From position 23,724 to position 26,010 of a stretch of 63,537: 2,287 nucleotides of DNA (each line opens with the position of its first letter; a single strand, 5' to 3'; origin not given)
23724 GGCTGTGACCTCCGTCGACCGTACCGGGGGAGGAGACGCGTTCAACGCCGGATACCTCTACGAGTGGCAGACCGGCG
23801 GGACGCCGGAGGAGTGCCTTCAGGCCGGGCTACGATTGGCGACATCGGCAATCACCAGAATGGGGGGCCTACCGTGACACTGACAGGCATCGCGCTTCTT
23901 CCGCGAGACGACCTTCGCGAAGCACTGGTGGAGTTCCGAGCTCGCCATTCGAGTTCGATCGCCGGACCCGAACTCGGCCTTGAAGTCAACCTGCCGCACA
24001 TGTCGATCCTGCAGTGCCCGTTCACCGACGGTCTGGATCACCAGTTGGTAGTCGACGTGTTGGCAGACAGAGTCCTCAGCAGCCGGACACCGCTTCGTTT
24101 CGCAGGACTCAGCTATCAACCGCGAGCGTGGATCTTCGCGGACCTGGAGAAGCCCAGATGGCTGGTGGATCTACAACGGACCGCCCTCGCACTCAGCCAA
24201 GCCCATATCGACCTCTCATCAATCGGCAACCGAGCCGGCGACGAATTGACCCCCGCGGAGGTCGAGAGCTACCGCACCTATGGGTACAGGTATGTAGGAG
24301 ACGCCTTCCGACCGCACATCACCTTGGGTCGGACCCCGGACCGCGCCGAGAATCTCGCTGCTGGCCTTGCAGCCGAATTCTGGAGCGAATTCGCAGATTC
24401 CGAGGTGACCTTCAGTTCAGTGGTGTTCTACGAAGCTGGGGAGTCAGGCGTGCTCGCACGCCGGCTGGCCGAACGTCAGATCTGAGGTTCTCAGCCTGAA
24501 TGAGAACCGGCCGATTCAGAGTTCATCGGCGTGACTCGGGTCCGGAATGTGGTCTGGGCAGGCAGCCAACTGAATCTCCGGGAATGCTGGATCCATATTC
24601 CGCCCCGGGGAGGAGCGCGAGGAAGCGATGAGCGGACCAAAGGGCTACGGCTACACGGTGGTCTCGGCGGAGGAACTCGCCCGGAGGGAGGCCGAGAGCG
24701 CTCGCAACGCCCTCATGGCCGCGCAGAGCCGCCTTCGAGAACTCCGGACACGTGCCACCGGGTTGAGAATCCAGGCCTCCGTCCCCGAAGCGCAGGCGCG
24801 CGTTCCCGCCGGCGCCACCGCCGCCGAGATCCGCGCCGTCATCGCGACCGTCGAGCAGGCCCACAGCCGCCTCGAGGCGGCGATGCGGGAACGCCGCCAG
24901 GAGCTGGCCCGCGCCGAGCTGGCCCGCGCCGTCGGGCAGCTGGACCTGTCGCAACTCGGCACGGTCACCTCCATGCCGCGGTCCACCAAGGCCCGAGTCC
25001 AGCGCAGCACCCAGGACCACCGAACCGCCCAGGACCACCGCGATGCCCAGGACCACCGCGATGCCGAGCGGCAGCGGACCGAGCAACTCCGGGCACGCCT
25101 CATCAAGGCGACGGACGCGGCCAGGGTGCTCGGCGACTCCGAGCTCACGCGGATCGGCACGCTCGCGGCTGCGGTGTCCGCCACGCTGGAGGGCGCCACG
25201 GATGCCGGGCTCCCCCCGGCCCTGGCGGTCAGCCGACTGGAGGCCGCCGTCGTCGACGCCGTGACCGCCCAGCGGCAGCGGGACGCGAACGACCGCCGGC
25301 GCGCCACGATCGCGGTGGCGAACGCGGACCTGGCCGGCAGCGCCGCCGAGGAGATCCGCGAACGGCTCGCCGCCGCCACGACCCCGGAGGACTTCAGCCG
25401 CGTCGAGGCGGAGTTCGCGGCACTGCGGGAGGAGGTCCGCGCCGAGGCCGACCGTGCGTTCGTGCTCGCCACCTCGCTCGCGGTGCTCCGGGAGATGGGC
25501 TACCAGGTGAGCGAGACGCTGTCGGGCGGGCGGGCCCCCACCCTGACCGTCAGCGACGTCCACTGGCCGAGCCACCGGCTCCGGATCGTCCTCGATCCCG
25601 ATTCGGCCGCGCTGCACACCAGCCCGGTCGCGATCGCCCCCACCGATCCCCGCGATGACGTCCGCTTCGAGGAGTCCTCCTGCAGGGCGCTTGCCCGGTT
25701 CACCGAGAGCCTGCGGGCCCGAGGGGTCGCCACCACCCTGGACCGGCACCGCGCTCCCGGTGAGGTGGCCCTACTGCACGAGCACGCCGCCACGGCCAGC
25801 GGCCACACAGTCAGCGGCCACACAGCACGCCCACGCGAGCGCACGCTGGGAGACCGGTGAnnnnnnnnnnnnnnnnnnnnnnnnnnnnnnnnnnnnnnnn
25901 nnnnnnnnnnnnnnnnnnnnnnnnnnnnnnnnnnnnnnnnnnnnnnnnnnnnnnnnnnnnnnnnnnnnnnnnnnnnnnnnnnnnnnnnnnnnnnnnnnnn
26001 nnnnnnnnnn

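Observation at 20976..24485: IMPase-family phosphatase / TIR::binding-protein fusion / PfkB kinase / 2H phosphoesterase operon: candidate NAD-derived signal synthesis or editing module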

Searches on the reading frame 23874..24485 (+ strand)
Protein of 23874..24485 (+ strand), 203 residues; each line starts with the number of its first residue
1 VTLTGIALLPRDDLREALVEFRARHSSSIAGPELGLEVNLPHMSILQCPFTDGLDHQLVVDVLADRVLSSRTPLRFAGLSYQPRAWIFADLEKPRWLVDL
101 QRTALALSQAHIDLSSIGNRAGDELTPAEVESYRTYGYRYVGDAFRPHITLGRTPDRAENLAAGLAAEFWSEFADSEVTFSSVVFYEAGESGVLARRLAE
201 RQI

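Call 3: search_protein_families(library=pfam, proteins=[window:23874-24485:+], max_evalue=0.01)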
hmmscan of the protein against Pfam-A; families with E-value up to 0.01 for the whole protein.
window:23874-24485:+ (203 aa): 3 families
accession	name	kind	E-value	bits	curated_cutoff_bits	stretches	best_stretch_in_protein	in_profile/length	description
PF06299.18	DUF1045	-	1.2e-06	29.1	24.3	1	115-184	77-147/159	Protein of unknown function (DUF1045)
PF02834.22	LigT_PEase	-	0.00078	20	23.3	1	130-186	18-77/87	LigT like Phosphoesterase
PF13563.12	2_5_RNA_ligase2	-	0.0017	18.8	27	0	124-187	104-147/152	2'-5' RNA ligase superfamily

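Call 4: search_protein_families(library=padloc, proteins=[window:23874-24485:+], max_evalue=0.01)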
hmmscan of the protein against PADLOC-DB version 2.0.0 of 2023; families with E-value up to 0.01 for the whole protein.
window:23874-24485:+ (203 aa): 0 families

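Call 8: search_protein_families(library=ncbifam, proteins=[window:23874-24485:+], max_evalue=0.01)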
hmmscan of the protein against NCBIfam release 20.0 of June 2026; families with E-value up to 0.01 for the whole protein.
window:23874-24485:+ (203 aa): 1 family
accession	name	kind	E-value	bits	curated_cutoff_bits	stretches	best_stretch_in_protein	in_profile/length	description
TIGR03223.1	Phn_opern_protn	hypoth_equivalog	1.2e-06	28.4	248.95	1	117-183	139-206/228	putative phosphonate metabolism protein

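Call 81: search_solved_structures(query=A5, max_evalue=1, show_alignments=2)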
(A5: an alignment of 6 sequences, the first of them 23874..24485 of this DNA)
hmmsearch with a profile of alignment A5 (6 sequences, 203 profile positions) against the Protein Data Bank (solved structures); distinct sequences matched with E-value up to 1: 4.
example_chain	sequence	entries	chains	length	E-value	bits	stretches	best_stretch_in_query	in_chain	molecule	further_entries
1vdx_A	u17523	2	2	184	0.007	19.3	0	124-161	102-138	Hypothetical protein PH0099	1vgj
2fyh_A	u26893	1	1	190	0.017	18.1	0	135-167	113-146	putative integral membrane transport protein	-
2d4g_A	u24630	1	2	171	0.053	16.5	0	1-35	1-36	hypothetical protein BSU11850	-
9bkq_A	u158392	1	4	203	0.32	13.9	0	142-176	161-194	Penguinpox cGAMP PDE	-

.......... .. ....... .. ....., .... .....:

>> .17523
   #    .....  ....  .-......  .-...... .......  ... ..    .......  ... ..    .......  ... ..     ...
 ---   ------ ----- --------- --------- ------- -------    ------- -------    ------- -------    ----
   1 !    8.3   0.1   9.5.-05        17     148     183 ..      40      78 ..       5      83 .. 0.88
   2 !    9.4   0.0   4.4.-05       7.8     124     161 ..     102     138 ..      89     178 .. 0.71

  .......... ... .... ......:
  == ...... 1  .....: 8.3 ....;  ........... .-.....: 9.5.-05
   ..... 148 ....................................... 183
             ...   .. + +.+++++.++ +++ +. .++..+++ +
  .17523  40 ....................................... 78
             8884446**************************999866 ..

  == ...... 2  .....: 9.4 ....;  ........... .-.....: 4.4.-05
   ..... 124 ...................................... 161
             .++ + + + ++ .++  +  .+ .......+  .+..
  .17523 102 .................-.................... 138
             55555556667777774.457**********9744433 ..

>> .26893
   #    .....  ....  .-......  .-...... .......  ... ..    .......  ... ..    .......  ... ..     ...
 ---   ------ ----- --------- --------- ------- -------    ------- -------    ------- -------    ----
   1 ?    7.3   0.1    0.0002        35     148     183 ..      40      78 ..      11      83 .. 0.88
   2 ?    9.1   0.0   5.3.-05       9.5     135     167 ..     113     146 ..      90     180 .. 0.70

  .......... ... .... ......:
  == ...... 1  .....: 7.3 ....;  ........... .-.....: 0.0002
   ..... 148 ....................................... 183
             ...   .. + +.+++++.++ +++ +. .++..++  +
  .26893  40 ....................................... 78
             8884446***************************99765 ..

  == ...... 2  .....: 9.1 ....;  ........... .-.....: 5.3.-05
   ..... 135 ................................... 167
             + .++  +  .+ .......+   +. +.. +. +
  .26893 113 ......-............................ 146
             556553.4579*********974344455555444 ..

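Call 89: find_homologous_proteins(query=A6, max_evalue=1e-10)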
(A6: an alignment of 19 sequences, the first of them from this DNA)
Query A6 (19 sequences) (202 aa, profile of the alignment): 127 proteins with E <= 1e-10 among 8000 candidates; the best 120 are listed.
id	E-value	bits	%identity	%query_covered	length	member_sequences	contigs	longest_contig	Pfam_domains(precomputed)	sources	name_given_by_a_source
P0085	5.7e-75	269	31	96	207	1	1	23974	-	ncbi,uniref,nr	ncbi:hypothetical protein [Nostoc sp. CHAB 5715]|uniref:hypothetical protein n=1 Tax=Nostoc sp. CHAB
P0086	2.3e-71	257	33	78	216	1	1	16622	-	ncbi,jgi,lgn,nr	ncbi:MAG: hypothetical protein KME45_32655 [Stenomitos rutilans HA7619-LM2]|jgi:2'-5' RNA ligase|nr:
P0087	4.0e-71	257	28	99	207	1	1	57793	-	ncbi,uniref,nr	ncbi:hypothetical protein VB711_18005 [Cronbergia sp. UHCC 0137]|uniref:hypothetical protein n=1 Tax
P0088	4.2e-71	256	29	97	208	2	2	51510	PF13563.13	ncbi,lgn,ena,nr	ncbi:MAG: hypothetical protein QNJ63_02125 [Calothrix sp. MO_192.B10]|nr:hypothetical protein [Calot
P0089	1.0e-70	255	32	96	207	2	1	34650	-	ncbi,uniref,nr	ncbi:hypothetical protein LC653_34695 [Nostoc sp. CHAB 5784]|uniref:hypothetical protein n=1 Tax=Nos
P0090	1.6e-68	248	29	99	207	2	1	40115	-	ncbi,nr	ncbi:MAG: hypothetical protein RM338_04895 [Nostoc sp. DedQUE12a]|nr:hypothetical protein [Nostoc sp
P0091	1.7e-68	248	33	93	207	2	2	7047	-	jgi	jgi:2'-5' RNA ligase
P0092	1.9e-68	248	31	99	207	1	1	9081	-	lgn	-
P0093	2.4e-68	247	29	99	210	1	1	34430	-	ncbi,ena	-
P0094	1.1e-67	245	33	93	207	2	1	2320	-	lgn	-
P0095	2.5e-65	238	30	99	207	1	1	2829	-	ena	-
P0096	1.1e-64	236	30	97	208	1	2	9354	-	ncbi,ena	ncbi:MAG: hypothetical protein ACFCU5_08160 [Pleurocapsa sp.]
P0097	1.2e-64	235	29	94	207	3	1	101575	-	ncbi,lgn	-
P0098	1.5e-63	232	32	93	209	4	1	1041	-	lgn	-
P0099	4.1e-63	230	25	99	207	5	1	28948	-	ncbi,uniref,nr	ncbi:hypothetical protein A2T98_17770 [Nodularia spumigena CENA596]|uniref:2'-5' RNA ligase n=1 Tax=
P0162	4.4e-51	191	42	97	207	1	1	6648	PF06299.19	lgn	-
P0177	3.8e-47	178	46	100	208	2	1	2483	PF06299.19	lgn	-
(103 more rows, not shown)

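Call 90: find_encoding_contigs(protein=P0162, flank=7000, max_places=3)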
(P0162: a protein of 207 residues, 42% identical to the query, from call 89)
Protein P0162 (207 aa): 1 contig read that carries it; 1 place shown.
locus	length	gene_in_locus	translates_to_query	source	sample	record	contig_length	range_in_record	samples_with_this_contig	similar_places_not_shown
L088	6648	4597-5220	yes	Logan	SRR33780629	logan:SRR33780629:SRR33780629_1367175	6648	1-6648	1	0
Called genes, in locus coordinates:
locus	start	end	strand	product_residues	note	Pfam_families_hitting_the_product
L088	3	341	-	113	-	?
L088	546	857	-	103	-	-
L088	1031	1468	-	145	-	-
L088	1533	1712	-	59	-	-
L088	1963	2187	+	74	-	-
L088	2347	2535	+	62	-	-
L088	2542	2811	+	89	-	-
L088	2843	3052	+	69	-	-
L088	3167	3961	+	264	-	-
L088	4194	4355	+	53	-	-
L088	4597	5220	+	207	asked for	PF06299:DUF1045 (faint)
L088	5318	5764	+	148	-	-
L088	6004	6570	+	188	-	-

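Call 91: find_encoding_contigs(protein=P0177, flank=7000, max_places=3)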
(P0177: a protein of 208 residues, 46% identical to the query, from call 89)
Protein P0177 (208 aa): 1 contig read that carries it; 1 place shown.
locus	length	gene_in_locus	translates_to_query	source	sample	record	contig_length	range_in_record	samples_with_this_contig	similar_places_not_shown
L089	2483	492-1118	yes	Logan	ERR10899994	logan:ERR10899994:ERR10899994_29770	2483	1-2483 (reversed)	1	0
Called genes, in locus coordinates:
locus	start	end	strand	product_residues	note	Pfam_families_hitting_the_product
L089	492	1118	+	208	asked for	PF06299:DUF1045 (weak)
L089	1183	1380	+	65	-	-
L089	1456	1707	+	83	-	-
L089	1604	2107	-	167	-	-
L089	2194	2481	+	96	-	?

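Call 92: search_protein_families(library=phrogs, proteins=[L088:546-857:-, L088:1031-1468:-, L088:1963-2187:+, L088:2542-2811:+, L088:2843-3052:+, L088:3167-3961:+, L088:4597-5220:+, L088:5318-5764:+, L088:6004-6570:+, L089:1604-2107:-], max_evalue=0.001)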
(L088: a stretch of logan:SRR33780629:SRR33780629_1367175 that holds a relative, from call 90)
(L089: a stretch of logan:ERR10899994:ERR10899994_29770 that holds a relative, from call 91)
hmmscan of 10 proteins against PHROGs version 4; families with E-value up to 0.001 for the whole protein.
L088:546-857:- (103 aa): 0 families

L088:1031-1468:- (145 aa): 0 families

L088:1963-2187:+ (74 aa): 0 families

L088:2542-2811:+ (89 aa): 0 families

L088:2843-3052:+ (69 aa): 0 families

L088:3167-3961:+ (264 aa): 0 families

L088:4597-5220:+ (207 aa): 0 families

L088:5318-5764:+ (148 aa): 0 families

L088:6004-6570:+ (188 aa): 0 families

L089:1604-2107:- (167 aa): 0 families

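Call 100: search_dna_similar(query=window:23874-24485:+, collection=phages, mode=protein, max_evalue=0.001, max_rows=20)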
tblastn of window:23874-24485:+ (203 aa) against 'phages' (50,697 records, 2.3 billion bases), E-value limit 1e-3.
No match.

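Call 115: predict_structure(alignment_id=A7)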
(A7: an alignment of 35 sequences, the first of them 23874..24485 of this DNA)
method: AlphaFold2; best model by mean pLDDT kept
length: 203 residues; sequences in the alignment: 35
mean_pLDDT: 95.3   pTM: 0.91
mean pLDDT of the five models: 95.3, 95.1, 95.0, 94.3, 94.1
residues with pLDDT >= 90: 182; 70-90: 20; 50-70: 1; < 50: 0
segments of 3 or more residues with pLDDT < 50: none
pLDDT, mean of each block of 10 residues (from residue 1): 93 98 98 92 97 97 96 94 96 97 98 89 89 94 97 96 98 96 95 93 97
secondary structure, 60 per line:
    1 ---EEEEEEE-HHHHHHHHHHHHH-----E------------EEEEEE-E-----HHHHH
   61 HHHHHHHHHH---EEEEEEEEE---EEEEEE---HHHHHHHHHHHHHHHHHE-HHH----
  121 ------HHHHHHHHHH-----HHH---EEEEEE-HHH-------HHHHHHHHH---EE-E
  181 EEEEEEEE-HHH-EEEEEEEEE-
elements in order: E4-10 H12-24 E43-48 H56-70 E74-82 E86-91 H95-111 H127-136 E148-153 H165-173 E180-188 E194-202

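Call 117: fold_search(model_id=the predicted structure, library=pdb)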
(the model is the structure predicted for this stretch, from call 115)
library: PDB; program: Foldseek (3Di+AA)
matches with E <= 10: 171; with E <= 0.001: 13
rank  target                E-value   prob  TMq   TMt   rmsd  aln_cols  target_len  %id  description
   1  2d4g_A                1.5e-05  1.00  0.44  0.52   7.7       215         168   16  Structure of YjcG protein, a putative 2'-5' RNA ligase from Bacillus subtilis (released 2006-10-17)
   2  3j4q_A                4.5e-05  1.00  0.52  0.47   6.7       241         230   13  Pseudo-atomic model of the AKAP18-PKA complex in a bent conformation derived from electron microscopy (released 2013-11-13)
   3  2vfy                  4.8e-05  1.00  0.51  0.51   6.7       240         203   12  AKAP18 delta central domain (released 2008-05-06)
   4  1jh6_A                5.8e-05  1.00  0.57  0.63   5.8       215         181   11  Semi-reduced Cyclic Nucleotide Phosphodiesterase from Arabidopsis thaliana (released 2002-02-06)
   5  5jj2                  1.0e-04  1.00  0.56  0.55   5.3       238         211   10  Crystal structure of the central domain of human AKAP18 gamma/delta in complex with malonate (released 2016-08-03)
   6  6hiw_DQ               1.5e-04  1.00  0.52  0.43   6.2       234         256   13  Cryo-EM structure of the Trypanosoma brucei mitochondrial ribosome - This entry contains the complete small mitoribos (released 2018-09-26)
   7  2vfk                  2.4e-04  1.00  0.56  0.55   5.9       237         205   13  AKAP18 delta central domain - AMP (released 2008-05-06)
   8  1vdx                  2.5e-04  1.00  0.51  0.55   6.7       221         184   14  Crystal Structure of a Pyrococcus horikoshii protein with similarities to 2'5' RNA-ligase (released 2005-04-12)
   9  1fsi_A                3.4e-04  1.00  0.50  0.56   8.1       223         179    9  CRYSTAL STRUCTURE OF CYCLIC NUCLEOTIDE PHOSPHODIESTERASE OF APPR>P FROM ARABIDOPSIS THALIANA (released 2000-11-22)
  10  1jh7                  3.6e-04  1.00  0.55  0.59   6.7       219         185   10  Semi-reduced Inhibitor-bound Cyclic Nucleotide Phosphodiesterase from Arabidopsis thaliana (released 2002-02-06)
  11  7pub_DQ               4.6e-04  1.00  0.46  0.38   7.2       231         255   14  Late assembly intermediate of the Trypanosoma brucei mitoribosomal small subunit (released 2022-05-04)
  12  1fsi_C                4.9e-04  1.00  0.55  0.63   5.9       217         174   10  CRYSTAL STRUCTURE OF CYCLIC NUCLEOTIDE PHOSPHODIESTERASE OF APPR>P FROM ARABIDOPSIS THALIANA (released 2000-11-22)
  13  1fsi_B                6.7e-04  1.00  0.56  0.65   4.8       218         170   10  CRYSTAL STRUCTURE OF CYCLIC NUCLEOTIDE PHOSPHODIESTERASE OF APPR>P FROM ARABIDOPSIS THALIANA (released 2000-11-22)
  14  5ldj_A                1.7e-03  1.00  0.46  0.54   6.3       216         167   15  Crystal structure of E.coli LigT complexed with phosphate (released 2017-01-18)
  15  5ldm_B                1.7e-03  1.00  0.45  0.52   6.9       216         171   14  Crystal structure of E.coli LigT complexed with 2'-AMP (released 2017-01-18)
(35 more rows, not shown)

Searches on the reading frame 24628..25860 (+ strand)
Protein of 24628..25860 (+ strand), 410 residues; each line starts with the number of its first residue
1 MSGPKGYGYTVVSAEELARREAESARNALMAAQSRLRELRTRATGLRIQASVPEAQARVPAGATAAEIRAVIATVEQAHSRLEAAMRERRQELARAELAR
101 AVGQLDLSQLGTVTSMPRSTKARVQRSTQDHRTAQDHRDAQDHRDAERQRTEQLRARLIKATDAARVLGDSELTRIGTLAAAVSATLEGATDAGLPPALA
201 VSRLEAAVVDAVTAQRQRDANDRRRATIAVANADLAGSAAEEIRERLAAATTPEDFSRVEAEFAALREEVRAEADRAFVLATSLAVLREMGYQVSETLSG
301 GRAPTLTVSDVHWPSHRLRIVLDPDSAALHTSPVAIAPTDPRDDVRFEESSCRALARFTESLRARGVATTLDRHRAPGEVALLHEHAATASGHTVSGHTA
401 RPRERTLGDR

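Call 7: search_protein_families(library=pfam, proteins=[window:24628-25860:+], max_evalue=0.01)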
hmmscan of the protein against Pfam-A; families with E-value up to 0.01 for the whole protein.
window:24628-25860:+ (410 aa): 0 families

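Call 23: search_protein_families(library=pfam, proteins=[window:24628-25860:+], max_evalue=5)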
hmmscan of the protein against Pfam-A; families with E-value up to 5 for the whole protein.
window:24628-25860:+ (410 aa): 2 families
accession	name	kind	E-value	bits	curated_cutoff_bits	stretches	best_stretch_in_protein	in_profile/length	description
PF07862.16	Nif11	-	0.091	13.5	23.8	0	241-257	17-33/48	Nif11 domain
PF10168.15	Nup88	-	0.64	8.2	24.4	1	89-157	539-607/702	Nuclear pore component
